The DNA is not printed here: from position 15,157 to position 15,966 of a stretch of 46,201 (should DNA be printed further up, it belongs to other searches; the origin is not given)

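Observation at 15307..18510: Pyrophosphatase-like gene plus a 763-aa TPR / TIR-or-NDT-like protein: candidate undescribed nucleotide-targeting conflict module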

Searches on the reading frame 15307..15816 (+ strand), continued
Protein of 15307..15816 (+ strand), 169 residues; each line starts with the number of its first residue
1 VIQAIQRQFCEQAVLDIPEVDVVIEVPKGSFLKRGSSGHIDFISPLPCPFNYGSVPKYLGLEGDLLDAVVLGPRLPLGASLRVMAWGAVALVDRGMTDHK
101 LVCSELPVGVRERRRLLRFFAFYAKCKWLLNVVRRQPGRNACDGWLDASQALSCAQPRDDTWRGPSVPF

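Call 76: search_solved_structures(query=window:15307-15816:+, max_evalue=1, show_alignments=4)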
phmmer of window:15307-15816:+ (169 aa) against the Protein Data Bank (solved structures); distinct sequences matched with E-value up to 1: 35.
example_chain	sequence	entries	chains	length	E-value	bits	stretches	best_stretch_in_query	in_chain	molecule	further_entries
5tea_A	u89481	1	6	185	8.3e-06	28.8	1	19-104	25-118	Inorganic pyrophosphatase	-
5ls0_A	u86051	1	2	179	1.4e-05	28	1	21-103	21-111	Soluble inorganic pyrophosphatase 1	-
4lug_A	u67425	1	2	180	1.4e-05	28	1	21-103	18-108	Inorganic pyrophosphatase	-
6mt1_A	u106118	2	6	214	2.4e-05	27.3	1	22-105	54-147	Soluble inorganic pyrophosphatase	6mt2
4ecp_A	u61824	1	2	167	2.4e-05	27.3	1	19-104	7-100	Inorganic pyrophosphatase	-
3tr4_A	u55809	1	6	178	2.8e-05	27.1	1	16-104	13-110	Inorganic pyrophosphatase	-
4z70_A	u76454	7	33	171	5.4e-05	26.1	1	19-107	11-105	Inorganic pyrophosphatase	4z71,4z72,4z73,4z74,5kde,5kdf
2uxs_A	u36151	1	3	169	6e-05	26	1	19-107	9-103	INORGANIC PYROPHOSPHATASE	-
1wcf_A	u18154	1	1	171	6.1e-05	26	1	20-107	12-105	INORGANIC PYROPHOSPHATASE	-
1sxv_A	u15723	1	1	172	6.2e-05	25.9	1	20-107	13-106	Inorganic pyrophosphatase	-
3fq3_A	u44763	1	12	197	7.2e-05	25.7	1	19-111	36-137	Inorganic pyrophosphatase:Bacterial/Archaeal inorganic pyrophosphatase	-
3sw5_A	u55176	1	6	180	0.00026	23.9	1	39-108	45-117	Inorganic pyrophosphatase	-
3d63_A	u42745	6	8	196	0.00029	23.8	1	45-103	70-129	Inorganic pyrophosphatase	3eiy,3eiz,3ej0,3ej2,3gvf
1qez_A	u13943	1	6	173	0.00033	23.6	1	20-103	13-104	PROTEIN (INORGANIC PYROPHOSPHATASE)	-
1ygz_A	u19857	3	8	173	0.00067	22.6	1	44-103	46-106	Inorganic pyrophosphatase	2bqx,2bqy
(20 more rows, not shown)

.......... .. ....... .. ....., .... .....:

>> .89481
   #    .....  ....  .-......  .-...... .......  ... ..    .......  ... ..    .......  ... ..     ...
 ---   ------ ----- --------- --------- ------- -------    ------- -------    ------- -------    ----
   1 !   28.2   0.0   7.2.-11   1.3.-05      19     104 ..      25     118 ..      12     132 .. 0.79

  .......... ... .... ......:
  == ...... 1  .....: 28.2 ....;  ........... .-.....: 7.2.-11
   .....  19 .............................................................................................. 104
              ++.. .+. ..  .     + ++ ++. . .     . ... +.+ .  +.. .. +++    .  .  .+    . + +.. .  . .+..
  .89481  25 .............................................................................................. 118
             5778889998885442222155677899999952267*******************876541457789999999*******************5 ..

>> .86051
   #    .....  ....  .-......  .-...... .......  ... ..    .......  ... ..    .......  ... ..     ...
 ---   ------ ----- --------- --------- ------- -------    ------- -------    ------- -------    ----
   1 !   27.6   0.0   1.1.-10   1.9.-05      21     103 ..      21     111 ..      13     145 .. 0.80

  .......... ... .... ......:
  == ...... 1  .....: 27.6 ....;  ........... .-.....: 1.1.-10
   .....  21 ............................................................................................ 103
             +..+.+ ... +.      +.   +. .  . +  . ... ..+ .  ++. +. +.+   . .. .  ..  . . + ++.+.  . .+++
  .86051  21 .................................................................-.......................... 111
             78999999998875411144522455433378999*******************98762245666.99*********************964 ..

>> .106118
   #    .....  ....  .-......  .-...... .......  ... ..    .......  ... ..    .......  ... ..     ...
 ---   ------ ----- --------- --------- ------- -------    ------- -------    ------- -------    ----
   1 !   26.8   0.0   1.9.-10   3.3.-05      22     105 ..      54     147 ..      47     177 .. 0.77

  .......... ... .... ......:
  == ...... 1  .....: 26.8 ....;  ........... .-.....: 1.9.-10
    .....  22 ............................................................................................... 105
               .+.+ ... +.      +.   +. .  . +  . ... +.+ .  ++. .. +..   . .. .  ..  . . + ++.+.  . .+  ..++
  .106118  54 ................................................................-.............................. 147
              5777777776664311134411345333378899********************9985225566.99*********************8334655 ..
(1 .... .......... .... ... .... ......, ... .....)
